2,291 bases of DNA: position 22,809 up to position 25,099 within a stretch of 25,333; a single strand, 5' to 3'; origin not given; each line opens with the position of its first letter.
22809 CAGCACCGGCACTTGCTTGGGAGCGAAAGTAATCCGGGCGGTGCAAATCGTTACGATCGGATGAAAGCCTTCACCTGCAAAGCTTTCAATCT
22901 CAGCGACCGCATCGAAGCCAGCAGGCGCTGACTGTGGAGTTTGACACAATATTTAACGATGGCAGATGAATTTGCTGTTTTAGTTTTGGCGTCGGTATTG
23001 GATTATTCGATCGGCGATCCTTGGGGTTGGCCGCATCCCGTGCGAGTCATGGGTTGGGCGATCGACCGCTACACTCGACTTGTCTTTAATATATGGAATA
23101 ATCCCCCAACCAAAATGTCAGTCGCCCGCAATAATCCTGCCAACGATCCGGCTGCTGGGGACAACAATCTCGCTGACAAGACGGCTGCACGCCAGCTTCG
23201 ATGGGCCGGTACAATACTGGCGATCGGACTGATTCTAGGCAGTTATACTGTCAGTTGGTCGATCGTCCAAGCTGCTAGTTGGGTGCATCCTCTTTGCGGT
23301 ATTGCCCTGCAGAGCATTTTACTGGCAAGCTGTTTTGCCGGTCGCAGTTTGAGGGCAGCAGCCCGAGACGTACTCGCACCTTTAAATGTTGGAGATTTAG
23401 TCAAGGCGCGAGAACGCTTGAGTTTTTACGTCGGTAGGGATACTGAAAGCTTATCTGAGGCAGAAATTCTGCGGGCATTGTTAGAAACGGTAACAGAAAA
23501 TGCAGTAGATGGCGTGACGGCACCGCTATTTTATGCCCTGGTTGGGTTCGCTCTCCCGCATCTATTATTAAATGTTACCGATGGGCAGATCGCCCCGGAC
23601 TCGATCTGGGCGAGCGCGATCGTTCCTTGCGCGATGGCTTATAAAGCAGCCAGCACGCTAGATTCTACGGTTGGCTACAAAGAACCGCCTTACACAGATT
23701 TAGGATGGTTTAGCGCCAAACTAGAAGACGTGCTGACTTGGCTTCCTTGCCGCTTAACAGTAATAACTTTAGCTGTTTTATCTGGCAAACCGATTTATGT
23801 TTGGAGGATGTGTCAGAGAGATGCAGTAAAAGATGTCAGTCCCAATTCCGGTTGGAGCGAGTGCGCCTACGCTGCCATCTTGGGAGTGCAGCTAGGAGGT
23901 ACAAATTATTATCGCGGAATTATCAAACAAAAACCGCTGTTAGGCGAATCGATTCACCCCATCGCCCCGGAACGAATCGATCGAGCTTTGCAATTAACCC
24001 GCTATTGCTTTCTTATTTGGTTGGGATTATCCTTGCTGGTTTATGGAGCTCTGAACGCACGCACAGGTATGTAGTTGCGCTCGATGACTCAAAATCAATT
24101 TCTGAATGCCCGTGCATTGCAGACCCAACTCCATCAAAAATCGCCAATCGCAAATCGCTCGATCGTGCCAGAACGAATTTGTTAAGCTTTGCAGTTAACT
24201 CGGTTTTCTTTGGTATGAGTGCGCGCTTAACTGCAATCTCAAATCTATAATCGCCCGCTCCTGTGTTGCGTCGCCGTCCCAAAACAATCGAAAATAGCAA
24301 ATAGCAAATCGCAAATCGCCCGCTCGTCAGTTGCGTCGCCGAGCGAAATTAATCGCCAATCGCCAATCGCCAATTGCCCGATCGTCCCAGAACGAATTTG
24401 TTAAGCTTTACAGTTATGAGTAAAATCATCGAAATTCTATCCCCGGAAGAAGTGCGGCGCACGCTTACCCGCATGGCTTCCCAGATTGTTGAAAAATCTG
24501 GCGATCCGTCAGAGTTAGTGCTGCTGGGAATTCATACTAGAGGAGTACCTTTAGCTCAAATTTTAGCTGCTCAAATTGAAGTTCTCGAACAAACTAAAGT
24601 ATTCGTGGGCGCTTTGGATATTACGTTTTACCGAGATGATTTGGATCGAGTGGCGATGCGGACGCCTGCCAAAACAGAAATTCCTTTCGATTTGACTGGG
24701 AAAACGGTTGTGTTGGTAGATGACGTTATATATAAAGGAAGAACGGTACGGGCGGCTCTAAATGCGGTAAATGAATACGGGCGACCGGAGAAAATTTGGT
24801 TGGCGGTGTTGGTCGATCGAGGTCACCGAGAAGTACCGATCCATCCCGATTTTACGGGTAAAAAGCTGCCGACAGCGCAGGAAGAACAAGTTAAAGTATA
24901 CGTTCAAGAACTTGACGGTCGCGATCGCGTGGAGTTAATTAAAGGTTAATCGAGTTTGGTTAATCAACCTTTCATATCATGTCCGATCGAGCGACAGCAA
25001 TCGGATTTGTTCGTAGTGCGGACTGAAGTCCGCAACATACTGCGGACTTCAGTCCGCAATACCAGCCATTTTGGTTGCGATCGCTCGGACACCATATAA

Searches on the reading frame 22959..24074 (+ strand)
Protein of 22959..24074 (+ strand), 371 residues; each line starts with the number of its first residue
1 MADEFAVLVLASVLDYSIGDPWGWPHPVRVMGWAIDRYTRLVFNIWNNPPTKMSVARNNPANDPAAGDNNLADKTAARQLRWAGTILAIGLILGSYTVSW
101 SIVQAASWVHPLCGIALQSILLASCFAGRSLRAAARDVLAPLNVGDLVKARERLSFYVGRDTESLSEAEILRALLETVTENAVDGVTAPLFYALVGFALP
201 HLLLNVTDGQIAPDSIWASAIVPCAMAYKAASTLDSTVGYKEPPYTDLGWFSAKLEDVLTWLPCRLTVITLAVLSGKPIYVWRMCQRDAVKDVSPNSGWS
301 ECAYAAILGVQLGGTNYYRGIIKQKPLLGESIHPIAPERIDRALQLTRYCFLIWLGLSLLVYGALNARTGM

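Call 5: search_protein_families(library=pfam, proteins=[window:22959-24074:+], max_evalue=0.01)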
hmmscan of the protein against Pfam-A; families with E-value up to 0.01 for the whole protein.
window:22959-24074:+ (371 aa): 1 family
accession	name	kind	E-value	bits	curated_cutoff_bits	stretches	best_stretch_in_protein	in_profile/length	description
PF03186.18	CobD_Cbib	-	1e-95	320.7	34.4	1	8-346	1-281/282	CobD/Cbib protein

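Call 6: search_protein_families(library=ncbifam, proteins=[window:22959-24074:+], max_evalue=0.01)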
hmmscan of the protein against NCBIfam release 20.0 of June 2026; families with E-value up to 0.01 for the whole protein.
window:22959-24074:+ (371 aa): 5 families
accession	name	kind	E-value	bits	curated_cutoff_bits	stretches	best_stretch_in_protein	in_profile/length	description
TIGR00380.1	cobal_cbiB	equivalog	5e-75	252.6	165.9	2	74-354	44-297/305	adenosylcobinamide-phosphate synthase CbiB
NF002276.0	PRK01209.1-4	equivalog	4.1e-49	167.8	381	2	205-350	151-299/322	cobalamin biosynthesis protein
NF002281.0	PRK01209.2-5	equivalog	9.6e-47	159.8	273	1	78-352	45-293/311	cobalamin biosynthesis protein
NF006476.0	PRK08878.1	equivalog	2.6e-12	46.6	322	2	225-360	175-308/317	cobalamin biosynthesis family protein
NF005792.0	PRK07630.1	equivalog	4.3e-12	45.7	291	2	225-360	165-304/312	CobD/CbiB family protein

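Call 12: find_related_loci(query=window:22959-24074:+, collection=genome_contigs, flank=3000)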
Query window:22959-24074:+ (371 aa) in genome_contigs; peptide patterns used: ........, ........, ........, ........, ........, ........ (x = any residue, [..] = any of these).
79 stretches matched a pattern; 18 encode a relative of the query (tblastn E <= 1e-3); 18 distinct loci.
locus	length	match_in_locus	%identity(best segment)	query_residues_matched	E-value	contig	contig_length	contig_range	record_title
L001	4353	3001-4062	92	1-354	0e+0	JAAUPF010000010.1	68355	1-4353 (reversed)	MAG: Richelia sp. CSU_2_1 NODE_34_length_68355_cov_8.18192, whole genome shotgun sequence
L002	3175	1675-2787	83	1-371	0e+0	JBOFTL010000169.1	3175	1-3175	MAG: Microcoleus sp. isolate WFFMC_MAG_631 k139_27138_flag=0_multi=8.0000_len=3175, whole genome shotgun sequence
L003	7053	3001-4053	81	1-362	0e+0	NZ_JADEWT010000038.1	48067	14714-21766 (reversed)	Tychonema sp. LEGE 06208 NODE_38_length_48067_cov_13.9263, whole genome shotgun sequence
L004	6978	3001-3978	70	15-362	7e-160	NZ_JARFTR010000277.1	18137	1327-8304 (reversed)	Kamptonema sp. UHCC 0994 NODE_133_length_18137_cov_18.393059, whole genome shotgun sequence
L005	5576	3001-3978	68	15-362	1e-154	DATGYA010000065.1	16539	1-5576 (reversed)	MAG TPA_asm: Kamptonema sp. isolate SMAG_U10623 k141_152587, whole genome shotgun sequence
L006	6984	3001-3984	66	13-362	2e-147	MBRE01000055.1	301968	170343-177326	Oscillatoriales cyanobacterium USR001 contig_4, whole genome shotgun sequence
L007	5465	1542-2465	61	7-359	6e-136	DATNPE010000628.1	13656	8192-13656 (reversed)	MAG TPA_asm: Allocoleopsis sp. isolate SMAG_U16473 k141_1852165, whole genome shotgun sequence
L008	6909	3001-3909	58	7-355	5e-123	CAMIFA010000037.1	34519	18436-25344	MAG: uncultured cyanobacterium isolate 5VxgWvZHuo_bin.2.MAG genome assembly, contig: NODE_55_length_34519_cov_6.356459,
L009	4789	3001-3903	52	10-355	3e-106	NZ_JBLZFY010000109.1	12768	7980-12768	Geminocystis sp. CENA526 NODE_109_size12768_pilon, whole genome shotgun sequence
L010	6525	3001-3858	36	13-346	2e-49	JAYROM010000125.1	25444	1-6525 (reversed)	MAG: Aeromonadaceae bacterium isolate XM1_ASGE1bin.15 k141_158381, whole genome shotgun sequence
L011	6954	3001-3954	32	4-362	1e-56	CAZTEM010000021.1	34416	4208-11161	MAG TPA_asm: uncultured Desulfobacterales bacterium isolate binchicken_co67_180 genome assembly, contig: NODE_1155_lengt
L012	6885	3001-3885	35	8-361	6e-45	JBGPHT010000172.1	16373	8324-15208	MAG: Bryobacteraceae bacterium isolate OBJ_0618_7090110_351 k141_11164579_length_16373_cov_23.2790, whole genome shotgun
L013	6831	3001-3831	34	19-360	5e-42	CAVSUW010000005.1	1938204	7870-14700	MAG: Bryobacterales bacterium isolate MFD05513.bin.2.236 genome assembly, contig: contig_6515, whole genome shotgun sequ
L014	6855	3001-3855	32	19-368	3e-40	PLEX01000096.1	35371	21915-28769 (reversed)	MAG: Bryobacterales bacterium isolate bog_234 73.20110800_S3S.41_contig_9923, whole genome shotgun sequence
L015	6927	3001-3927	34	6-368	8e-40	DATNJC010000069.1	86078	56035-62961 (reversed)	MAG TPA_asm: Bryobacteraceae bacterium isolate SMAG_U11389 k141_229054, whole genome shotgun sequence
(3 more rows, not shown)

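Call 20: search_protein_families(library=pfam, proteins=[L003:2487-2897:+, L007:809-1366:-], max_evalue=1)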
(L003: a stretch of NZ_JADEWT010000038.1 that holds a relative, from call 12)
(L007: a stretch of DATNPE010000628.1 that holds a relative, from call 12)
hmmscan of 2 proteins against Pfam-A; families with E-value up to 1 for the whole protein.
L003:2487-2897:+ (137 aa): 1 family
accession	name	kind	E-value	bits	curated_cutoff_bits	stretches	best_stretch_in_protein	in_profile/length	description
PF04828.22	GFA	-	2.3e-15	57.1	24.3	1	7-103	1-102/115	Glutathione-dependent formaldehyde-activating enzyme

L007:809-1366:- (186 aa): 2 families
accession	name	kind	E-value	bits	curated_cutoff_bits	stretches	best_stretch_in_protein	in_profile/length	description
PF19493.4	Trypco1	-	2.9e-20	73.1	24.6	1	12-130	2-97/98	Trypsin-co-occurring domain 1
PF11920.14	DUF3438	-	0.18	11.6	25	0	118-169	85-137/252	Protein of unknown function (DUF3438)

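Call 29: find_related_loci(query=L003:2487-2897:+, collection=metagenome_contigs, flank=2500)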
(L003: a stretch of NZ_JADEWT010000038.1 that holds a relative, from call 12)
Query L003:2487-2897:+ (137 aa) in metagenome_contigs; peptide patterns used: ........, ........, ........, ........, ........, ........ (x = any residue, [..] = any of these).
600 stretches matched a pattern (row limit reached: there are more); 89 encode a relative of the query (tblastn E <= 1e-3); the best 80 are kept; 80 distinct loci.
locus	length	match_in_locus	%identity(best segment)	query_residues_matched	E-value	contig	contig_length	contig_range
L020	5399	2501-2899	89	1-133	1e-80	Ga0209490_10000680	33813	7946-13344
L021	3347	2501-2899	89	1-133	2e-80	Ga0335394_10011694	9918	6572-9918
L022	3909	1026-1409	91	1-128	2e-79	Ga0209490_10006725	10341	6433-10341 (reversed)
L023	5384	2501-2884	91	1-128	2e-79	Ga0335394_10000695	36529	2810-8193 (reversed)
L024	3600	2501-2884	91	1-128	2e-79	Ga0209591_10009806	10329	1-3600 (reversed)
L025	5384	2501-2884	91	1-128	2e-78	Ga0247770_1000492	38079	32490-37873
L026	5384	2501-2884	91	1-128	2e-78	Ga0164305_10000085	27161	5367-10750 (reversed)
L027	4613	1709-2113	84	1-135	2e-77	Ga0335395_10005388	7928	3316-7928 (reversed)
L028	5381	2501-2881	80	5-131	4e-70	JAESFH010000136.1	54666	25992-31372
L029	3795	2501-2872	81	2-125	4e-69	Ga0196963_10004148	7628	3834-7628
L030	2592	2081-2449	82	6-128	1e-69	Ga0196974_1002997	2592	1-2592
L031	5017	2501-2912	93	1-137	6e-67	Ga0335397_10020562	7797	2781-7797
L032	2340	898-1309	93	1-137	1e-67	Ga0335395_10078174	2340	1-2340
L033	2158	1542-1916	77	6-130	9e-67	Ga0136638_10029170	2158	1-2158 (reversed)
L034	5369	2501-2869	75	6-128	1e-64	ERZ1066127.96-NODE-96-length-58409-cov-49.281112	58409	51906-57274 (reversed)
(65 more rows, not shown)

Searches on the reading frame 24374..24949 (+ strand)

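Call 5: search_protein_families(library=pfam, proteins=[window:24374-24949:+], max_evalue=0.01)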
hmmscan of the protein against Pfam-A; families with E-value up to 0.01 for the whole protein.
window:24374-24949:+ (191 aa): 3 families
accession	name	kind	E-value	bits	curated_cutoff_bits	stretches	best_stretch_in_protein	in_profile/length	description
PF00156.33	Pribosyltran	-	2.9e-22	79.1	26.3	1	26-178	10-156/158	Phosphoribosyl transferase domain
PF15609.12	PRTase_2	-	0.00022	21.3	28.8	1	13-152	19-162/188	Phosphoribosyl transferase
PF14681.12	UPRTase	-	0.0061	16.5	27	1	101-147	112-159/206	Uracil phosphoribosyltransferase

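Call 6: search_protein_families(library=ncbifam, proteins=[window:24374-24949:+], max_evalue=0.01)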
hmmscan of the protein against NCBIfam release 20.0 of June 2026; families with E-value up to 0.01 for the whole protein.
window:24374-24949:+ (191 aa): 24 families
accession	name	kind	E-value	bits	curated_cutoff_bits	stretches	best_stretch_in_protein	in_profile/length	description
NF003549.0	PRK05205.1-5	equivalog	2e-73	245.8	138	1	17-190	4-180/182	bifunctional pyr operon transcriptional regulator/uracil phosphoribosyltransferase PyrR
NF003547.0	PRK05205.1-3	equivalog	1.1e-65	221.1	230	1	17-189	12-189/194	bifunctional pyr operon transcriptional regulator/uracil phosphoribosyltransferase PyrR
NF003548.0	PRK05205.1-4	equivalog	7.3e-58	195.2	218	1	20-190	5-171/173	bifunctional pyr operon transcriptional regulator/uracil phosphoribosyltransferase PyrR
NF003546.0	PRK05205.1-2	equivalog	3.8e-52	176.5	268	1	21-186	6-172/175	bifunctional pyr operon transcriptional regulator/uracil phosphoribosyltransferase PyrR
NF003545.0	PRK05205.1-1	equivalog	4e-40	137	140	1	26-177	8-157/171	bifunctional pyr operon transcriptional regulator/uracil phosphoribosyltransferase PyrR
NF006605.0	PRK09162.1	equivalog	2.7e-13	49.7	181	1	14-165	10-155/183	hypoxanthine-guanine phosphoribosyltransferase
TIGR01203.1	HGPRTase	equivalog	4.7e-09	36.2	150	1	22-166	3-142/167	hypoxanthine phosphoribosyltransferase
NF002620.0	PRK02277.1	subfamily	1.2e-08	34.9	115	1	34-149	75-180/201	orotate phosphoribosyltransferase-like protein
NF004689.0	PRK06031.1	equivalog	3e-05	23.4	175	1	33-136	71-181/233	phosphoribosyltransferase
TIGR00336.1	pyrE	equivalog_domain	8.4e-05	22.4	106.8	1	25-151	35-149/173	orotate phosphoribosyltransferase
NF005592.0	PRK07322.1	subfamily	9.5e-05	21.8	143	1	107-137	118-148/180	adenine phosphoribosyltransferase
NF045507.1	transregGfcR_Halo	equivalog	0.00022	20.8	300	1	32-149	83-192/215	transcriptional regulator GfcR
TIGR01251.1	ribP_PPkin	subfamily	0.00062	18.8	113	1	101-136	202-237/309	ribose-phosphate diphosphokinase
NF040646.1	HPT_Archaea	equivalog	0.0008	19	200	1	109-156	114-160/184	hypoxanthine/guanine phosphoribosyltransferase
NF002636.0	PRK02304.1-5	equivalog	0.0012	18.3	125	0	108-137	116-145/176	adenine phosphoribosyltransferase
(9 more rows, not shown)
